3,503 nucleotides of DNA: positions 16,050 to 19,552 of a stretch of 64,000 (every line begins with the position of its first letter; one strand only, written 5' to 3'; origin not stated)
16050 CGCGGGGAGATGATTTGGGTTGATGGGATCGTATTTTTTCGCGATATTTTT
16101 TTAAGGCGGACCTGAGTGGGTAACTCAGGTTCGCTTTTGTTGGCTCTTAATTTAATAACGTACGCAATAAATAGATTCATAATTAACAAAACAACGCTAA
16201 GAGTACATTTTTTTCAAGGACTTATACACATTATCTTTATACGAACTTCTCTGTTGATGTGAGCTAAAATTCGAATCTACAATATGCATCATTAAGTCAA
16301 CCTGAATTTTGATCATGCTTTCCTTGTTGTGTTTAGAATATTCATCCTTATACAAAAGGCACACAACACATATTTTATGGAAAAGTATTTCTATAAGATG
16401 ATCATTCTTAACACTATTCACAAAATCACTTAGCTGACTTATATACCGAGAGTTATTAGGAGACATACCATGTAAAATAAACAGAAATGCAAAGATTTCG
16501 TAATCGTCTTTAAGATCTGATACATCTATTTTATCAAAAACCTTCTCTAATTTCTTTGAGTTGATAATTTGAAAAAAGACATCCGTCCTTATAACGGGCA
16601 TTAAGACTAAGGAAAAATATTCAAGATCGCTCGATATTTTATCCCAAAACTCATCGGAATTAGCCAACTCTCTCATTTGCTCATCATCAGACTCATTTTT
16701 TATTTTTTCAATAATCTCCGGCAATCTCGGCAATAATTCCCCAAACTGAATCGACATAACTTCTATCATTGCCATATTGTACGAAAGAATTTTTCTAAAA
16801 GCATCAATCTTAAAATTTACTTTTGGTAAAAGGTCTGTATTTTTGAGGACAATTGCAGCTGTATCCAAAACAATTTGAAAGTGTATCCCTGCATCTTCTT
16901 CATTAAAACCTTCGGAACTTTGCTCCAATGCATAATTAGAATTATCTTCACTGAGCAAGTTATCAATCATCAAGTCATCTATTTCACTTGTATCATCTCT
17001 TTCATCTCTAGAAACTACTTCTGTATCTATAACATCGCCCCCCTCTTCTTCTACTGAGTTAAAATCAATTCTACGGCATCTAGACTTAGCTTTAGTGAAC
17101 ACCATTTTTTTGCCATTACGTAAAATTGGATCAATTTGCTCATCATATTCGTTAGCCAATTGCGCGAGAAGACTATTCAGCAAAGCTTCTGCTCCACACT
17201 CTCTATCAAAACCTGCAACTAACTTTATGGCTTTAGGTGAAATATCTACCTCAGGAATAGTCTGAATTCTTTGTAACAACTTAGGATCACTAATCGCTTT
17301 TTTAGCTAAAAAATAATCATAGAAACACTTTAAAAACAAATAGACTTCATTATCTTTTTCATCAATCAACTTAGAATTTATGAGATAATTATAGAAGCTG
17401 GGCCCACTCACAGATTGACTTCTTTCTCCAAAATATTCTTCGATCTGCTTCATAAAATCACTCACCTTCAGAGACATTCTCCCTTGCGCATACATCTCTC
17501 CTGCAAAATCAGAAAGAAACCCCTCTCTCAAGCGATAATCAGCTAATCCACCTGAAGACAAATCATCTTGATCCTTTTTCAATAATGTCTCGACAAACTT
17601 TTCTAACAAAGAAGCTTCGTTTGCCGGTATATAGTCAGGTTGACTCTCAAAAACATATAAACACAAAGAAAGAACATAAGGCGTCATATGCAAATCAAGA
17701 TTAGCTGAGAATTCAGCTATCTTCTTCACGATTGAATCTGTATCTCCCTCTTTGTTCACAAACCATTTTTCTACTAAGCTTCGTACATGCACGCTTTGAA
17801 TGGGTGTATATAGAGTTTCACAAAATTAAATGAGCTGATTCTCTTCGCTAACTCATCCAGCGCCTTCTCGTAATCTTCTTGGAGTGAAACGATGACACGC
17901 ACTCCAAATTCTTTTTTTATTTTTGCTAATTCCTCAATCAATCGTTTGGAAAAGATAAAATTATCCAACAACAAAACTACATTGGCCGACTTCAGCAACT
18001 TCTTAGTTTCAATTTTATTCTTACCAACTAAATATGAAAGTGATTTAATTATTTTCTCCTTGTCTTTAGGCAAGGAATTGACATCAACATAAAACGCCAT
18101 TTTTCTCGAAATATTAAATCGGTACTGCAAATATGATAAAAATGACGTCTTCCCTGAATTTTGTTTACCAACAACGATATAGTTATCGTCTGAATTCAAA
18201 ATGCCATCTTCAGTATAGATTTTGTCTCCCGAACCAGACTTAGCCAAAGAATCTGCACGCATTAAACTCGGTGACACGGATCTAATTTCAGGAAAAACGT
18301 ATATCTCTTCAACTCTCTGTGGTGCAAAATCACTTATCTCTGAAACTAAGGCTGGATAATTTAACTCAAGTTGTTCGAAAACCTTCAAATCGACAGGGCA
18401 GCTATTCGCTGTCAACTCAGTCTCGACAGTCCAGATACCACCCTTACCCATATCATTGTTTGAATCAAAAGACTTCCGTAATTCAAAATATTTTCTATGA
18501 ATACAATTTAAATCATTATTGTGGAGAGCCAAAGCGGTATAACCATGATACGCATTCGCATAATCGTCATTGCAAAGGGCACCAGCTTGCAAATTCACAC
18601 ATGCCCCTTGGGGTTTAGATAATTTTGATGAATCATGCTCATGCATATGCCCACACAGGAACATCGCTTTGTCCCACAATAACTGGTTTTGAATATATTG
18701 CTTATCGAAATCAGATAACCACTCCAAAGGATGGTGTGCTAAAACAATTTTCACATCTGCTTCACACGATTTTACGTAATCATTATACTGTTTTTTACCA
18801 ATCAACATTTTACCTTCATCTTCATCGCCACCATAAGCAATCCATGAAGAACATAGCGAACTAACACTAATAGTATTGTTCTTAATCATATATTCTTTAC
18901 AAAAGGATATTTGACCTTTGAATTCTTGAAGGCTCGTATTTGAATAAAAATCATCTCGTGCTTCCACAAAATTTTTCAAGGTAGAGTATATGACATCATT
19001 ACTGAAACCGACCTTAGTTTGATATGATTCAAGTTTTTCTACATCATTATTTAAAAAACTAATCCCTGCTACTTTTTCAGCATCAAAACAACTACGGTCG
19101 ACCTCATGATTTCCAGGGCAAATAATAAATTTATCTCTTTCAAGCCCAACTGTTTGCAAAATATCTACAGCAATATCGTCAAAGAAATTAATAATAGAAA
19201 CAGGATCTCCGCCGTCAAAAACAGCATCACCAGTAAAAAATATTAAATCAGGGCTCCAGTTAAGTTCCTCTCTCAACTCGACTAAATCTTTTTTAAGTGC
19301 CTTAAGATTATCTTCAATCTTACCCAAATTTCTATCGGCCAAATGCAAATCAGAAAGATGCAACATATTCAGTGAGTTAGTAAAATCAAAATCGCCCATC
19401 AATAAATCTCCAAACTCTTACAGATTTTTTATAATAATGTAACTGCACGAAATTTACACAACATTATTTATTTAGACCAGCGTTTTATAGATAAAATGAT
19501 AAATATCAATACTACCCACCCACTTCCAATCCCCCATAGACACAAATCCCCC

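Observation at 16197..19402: Low-GC island encoding a metallophosphoesterase-STAND/NACHT-like NTPase with a long unassigned helical tail: candidate undescribed conflict/defence module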

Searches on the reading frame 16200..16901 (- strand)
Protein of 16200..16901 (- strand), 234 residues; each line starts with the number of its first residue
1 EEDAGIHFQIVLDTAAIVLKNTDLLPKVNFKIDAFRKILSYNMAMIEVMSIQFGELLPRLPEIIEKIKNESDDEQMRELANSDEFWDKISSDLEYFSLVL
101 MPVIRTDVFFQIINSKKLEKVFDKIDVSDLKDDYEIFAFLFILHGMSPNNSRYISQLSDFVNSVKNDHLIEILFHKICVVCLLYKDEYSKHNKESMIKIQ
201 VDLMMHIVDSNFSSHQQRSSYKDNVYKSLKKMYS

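Call 73: predict_structure(alignment_id=A6)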
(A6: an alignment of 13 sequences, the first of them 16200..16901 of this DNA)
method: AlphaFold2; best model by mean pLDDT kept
length: 234 residues; sequences in the alignment: 13
mean_pLDDT: 91.3   pTM: 0.86
mean pLDDT of the five models: 91.3, 90.7, 89.8, 89.6, 88.8
residues with pLDDT >= 90: 164; 70-90: 65; 50-70: 5; < 50: 0
segments of 3 or more residues with pLDDT < 50: none
pLDDT, mean of each block of 10 residues (from residue 1): 79 94 79 95 91 82 82 83 86 89 94 92 95 97 97 97 94 96 95 97 94 94 97 91
secondary structure, 60 per line:
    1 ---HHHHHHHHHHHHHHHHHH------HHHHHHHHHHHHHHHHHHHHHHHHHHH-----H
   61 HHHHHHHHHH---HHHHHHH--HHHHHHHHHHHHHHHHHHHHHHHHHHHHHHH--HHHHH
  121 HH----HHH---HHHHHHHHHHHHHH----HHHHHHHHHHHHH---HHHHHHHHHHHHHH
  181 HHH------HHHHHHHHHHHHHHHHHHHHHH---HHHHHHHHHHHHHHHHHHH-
elements in order: H4-21 H28-54 H60-70 H74-80 H83-113 H116-122 H133-146 H151-163 H167-183 H190-211 H215-233
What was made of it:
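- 16200..16901 (-): C-terminal 234-aa all-helical bundle, the presumed sensor or regulatory domain. AlphaFold2 pLDDT 91.3, pTM 0.86 (call 73).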

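Call 76: fold_search(model_id=the predicted structure, library=pdb)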
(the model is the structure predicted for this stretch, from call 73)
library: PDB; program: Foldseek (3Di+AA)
matches with E <= 10: 593; with E <= 0.001: 0
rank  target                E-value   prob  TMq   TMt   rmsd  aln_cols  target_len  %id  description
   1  5cwm                  5.2e-02  0.82  0.25  0.25  20.2       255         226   12  Crystal structure of de novo designed helical repeat protein DHR64 (released 2015-12-16)
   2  6twz_D                7.9e-02  0.84  0.28  0.28  16.0       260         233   10  14-3-3 sigma complexed with a phosphorylated 16E6 peptide (released 2020-05-06)
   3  7qip_B                8.7e-02  0.84  0.28  0.28  14.2       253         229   12  SARS-CoV-2 Nucleocapsid phosphopeptide 201-210 bound to human 14-3-3 sigma (released 2021-12-29)
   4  6ef5_A                8.7e-02  0.60  0.21  0.22  16.3       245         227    7  14-3-3 with peptide (released 2019-10-30)
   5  5d2d_A                1.0e-01  0.60  0.22  0.22  14.3       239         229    7  Crystal structure of human 14-3-3 zeta in complex with CFTR R-domain peptide pS753-pS768 (released 2016-03-16)
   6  6twz_A                1.1e-01  0.77  0.27  0.27  15.2       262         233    9  14-3-3 sigma complexed with a phosphorylated 16E6 peptide (released 2020-05-06)
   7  8eq8_B                1.2e-01  0.80  0.28  0.28  15.3       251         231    8  The crystal structure of 14-3-3 Beta containing 3-nitrotyrosine at position Y130 (released 2023-01-25)
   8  8rrk_A                1.3e-01  0.77  0.30  0.30  16.0       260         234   11  14-3-3 sigma complexed with an optimized phosphopeptide (released 2025-02-12)
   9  8rrl_B                1.3e-01  0.51  0.22  0.22  16.6       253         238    9  14-3-3 sigma complexed with a phosphopeptide optimized for a Fusicoccin-mediated stabilization of the complex (released 2025-02-12)
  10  5f0k_D                1.4e-01  0.89  0.33  0.21  14.2       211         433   12  Structure of VPS35 N terminal region (released 2016-12-07)
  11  7a6r_A                1.4e-01  0.77  0.28  0.28  13.7       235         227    6  Structure of 14-3-3 gamma in complex with DAPK2 peptide containing the 14-3-3 binding motif (released 2021-08-25)
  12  8dgp_B                1.4e-01  0.72  0.27  0.27  13.4       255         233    9  14-3-3 epsilon bound to phosphorylated PEAK3 (pS69) peptide (released 2023-06-07)
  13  8b2i_A                1.5e-01  0.80  0.28  0.28  14.3       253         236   11  Ternary structure of 14-3-3s, ERRg phosphopeptide and dual-reactive compound 4 (released 2023-03-29)
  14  1qja_B                1.6e-01  0.72  0.28  0.29  15.1       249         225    6  14-3-3 ZETA/PHOSPHOPEPTIDE COMPLEX (MODE 2) (released 1999-09-15)
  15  7qi1_A                1.6e-01  0.72  0.28  0.28  15.3       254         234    7  Crystal structure of human 14-3-3 protein beta in complex with CFTR peptide pS753pS768 and PPI stabilizer CY007424 (released 2022-05-25)
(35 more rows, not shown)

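Call 77: fold_search(model_id=the predicted structure, library=viral)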
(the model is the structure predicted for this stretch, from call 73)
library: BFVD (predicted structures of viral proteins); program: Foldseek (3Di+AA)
matches with E <= 10: 267; with E <= 0.001: 0
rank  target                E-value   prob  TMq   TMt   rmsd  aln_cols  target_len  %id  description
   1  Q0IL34                1.0e-01  0.21  0.15  0.11  21.2       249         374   11  ORF85 [Leucania separata nucleopolyhedrovirus]
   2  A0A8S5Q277            1.8e-01  0.72  0.31  0.10  19.3       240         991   10  Uncharacterized protein [Siphoviridae sp. ctLqe90]
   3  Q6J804                2.7e-01  0.20  0.18  0.06  18.6       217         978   10  Pas27 [Actinoplanes phage phiAsp2]
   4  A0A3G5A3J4            4.8e-01  0.23  0.23  0.16  23.6       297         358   12  Uncharacterized protein [Harvfovirus sp.]
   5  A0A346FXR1            5.0e-01  0.28  0.20  0.16  16.8       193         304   11  (no name in the UniProt tables at hand)
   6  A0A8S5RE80            5.2e-01  0.28  0.22  0.14  14.2       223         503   13  Uncharacterized protein [virus sp. ctx9V1]
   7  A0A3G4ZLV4            5.7e-01  0.09  0.14  0.07  24.5       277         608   12  Uncharacterized protein [Terrestrivirus sp.]
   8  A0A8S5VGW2            6.3e-01  0.09  0.16  0.09  20.3       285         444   10  Uncharacterized protein [Myoviridae sp. ctkfK18]
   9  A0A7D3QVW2            7.2e-01  0.41  0.29  0.13  11.9       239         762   15  Ubiquitin conjugation factor E4 with U-box domain [Fadolivirus FV1/VV64]
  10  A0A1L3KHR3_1          8.6e-01  0.41  0.33  0.09  14.9       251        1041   11  (no name in the UniProt tables at hand)
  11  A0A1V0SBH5            8.6e-01  0.18  0.25  0.12  12.7       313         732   12  U-box domain protein [Catovirus CTV1]
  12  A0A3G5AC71            8.6e-01  0.10  0.16  0.08  18.6       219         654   10  Uncharacterized protein [Hyperionvirus sp.]
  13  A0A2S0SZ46            8.6e-01  0.09  0.15  0.13  16.9       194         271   12  (no name in the UniProt tables at hand)
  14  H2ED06                9.5e-01  0.16  0.20  0.23  17.9       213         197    9  Uncharacterized protein [Moumouvirus sp. 'Monve']
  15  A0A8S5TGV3            9.9e-01  0.11  0.21  0.08  26.8       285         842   11  Uncharacterized protein [Myoviridae sp. ctIty1]
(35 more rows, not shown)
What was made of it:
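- Tried and rejected: Foldseek of the tail alone against PDB and BFVD: nothing significant (calls 76, 77).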

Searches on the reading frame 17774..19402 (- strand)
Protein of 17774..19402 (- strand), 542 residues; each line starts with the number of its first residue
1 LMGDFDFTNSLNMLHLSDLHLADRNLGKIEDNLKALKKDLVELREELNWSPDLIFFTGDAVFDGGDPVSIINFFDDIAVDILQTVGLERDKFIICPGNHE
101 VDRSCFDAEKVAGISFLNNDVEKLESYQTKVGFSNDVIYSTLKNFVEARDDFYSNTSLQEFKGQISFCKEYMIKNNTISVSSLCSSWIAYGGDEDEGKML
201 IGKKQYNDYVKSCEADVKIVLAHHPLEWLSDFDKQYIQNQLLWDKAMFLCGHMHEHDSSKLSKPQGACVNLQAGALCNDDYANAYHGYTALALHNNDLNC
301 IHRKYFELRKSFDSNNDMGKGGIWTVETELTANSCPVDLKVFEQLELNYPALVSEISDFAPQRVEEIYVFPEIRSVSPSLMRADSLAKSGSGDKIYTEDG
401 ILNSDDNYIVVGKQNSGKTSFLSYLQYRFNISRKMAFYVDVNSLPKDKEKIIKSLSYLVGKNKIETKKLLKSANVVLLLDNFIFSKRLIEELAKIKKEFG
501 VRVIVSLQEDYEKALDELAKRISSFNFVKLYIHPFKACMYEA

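Call 4: search_protein_families(library=pfam, proteins=[window:17774-19402:-], max_evalue=1)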
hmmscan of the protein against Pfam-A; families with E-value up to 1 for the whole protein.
window:17774-19402:- (542 aa): 4 families
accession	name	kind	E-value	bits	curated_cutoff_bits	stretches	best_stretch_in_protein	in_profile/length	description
PF00149.33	Metallophos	-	1.2e-11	45.8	21.5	1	13-255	3-190/191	Calcineurin-like phosphoesterase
PF13238.12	AAA_18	-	0.0025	18.7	29.4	1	409-522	2-112/128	AAA domain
PF12850.12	Metallophos_2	-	0.0061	17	27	0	215-278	80-137/154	Calcineurin-like phosphoesterase superfamily domain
PF13175.12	AAA_15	-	0.0065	16.6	32.1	1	407-527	25-138/374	AAA ATPase domain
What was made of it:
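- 18503..19366 (-): Calcineurin-like metallophosphoesterase (effector) domain, ORF1 residues about 13-300, with all metal-binding motifs intact. Pfam PF00149 1.2e-11 (call 4).
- On DS-8 / PDC-S60 (metallophosphoesterase-NACHT single-protein anti-phage family): PF00149 1.2e-11 (call 4).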

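Call 5: search_protein_families(library=padloc, proteins=[window:17774-19402:-], max_evalue=1)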
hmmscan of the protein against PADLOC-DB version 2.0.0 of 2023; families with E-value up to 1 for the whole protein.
window:17774-19402:- (542 aa): 7 families
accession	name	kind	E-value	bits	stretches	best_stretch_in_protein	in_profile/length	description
PDLC05051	PDC-S60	-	7.1e-61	204.5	1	12-535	2-524/1027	-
PDLC00736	Effector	-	1.2e-17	62.1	1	13-273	5-252/561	Endonuclease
PDLC00079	GajA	-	0.00035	17.5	1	408-452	26-72/702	AAA ATPase domain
PDLC04140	mad8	-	0.0022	15.6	1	403-521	25-110/314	mads_8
PDLC02979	AriA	-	0.0023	15.8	1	407-498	25-105/373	-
PDLC04608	PDC-M38A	-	0.0024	15.6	1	409-466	29-90/367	-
PDLC00067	GajA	-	0.0058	13.1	1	407-440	26-63/604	AAA ATPase domain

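Call 6: search_protein_families(library=ncbifam, proteins=[window:17774-19402:-], max_evalue=1)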
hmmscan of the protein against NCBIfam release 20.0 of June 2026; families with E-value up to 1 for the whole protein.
window:17774-19402:- (542 aa): 5 families
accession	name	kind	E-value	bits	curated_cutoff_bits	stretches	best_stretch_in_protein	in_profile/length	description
NF053861.1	DS8_antiphage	equivalog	1.7e-43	148.6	790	1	15-509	1-482/994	anti-phage protein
NF053862.1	DS9_1_antiphage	equivalog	9.3e-10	37.9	420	1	10-210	193-376/486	anti-phage phosphoesterase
NF004068.0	PRK05580.1-5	equivalog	0.0015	16.6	1249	1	391-510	112-231/795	primosomal protein N'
TIGR00619.1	sbcd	subfamily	0.044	13.6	77.65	1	12-100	2-86/252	exonuclease subunit SbcD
NF040877.1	SE1832_fam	equivalog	0.81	9.7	45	0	24-47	28-51/51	SE1832 family protein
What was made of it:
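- On SbcCD / Mre11-Rad50 repair nuclease: sbcD 13.6 bits against a cut-off of 77.65 (call 6).
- Closest known: DS-9A. Same: The metallophosphatase domain is homologous (NF053862, 9.3e-10, call 6).
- There is a weak NCBIfam sbcD hit (0.044, call 6).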

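Call 22: find_encoding_contigs(protein=window:17774-19402:-, flank=10000)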
Protein window:17774-19402:- (542 aa): no gene with exactly this product is on record in the collection.
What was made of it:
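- Neither ORF product is on record elsewhere, so there is no independent confirmation of the broken allele (call 22).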
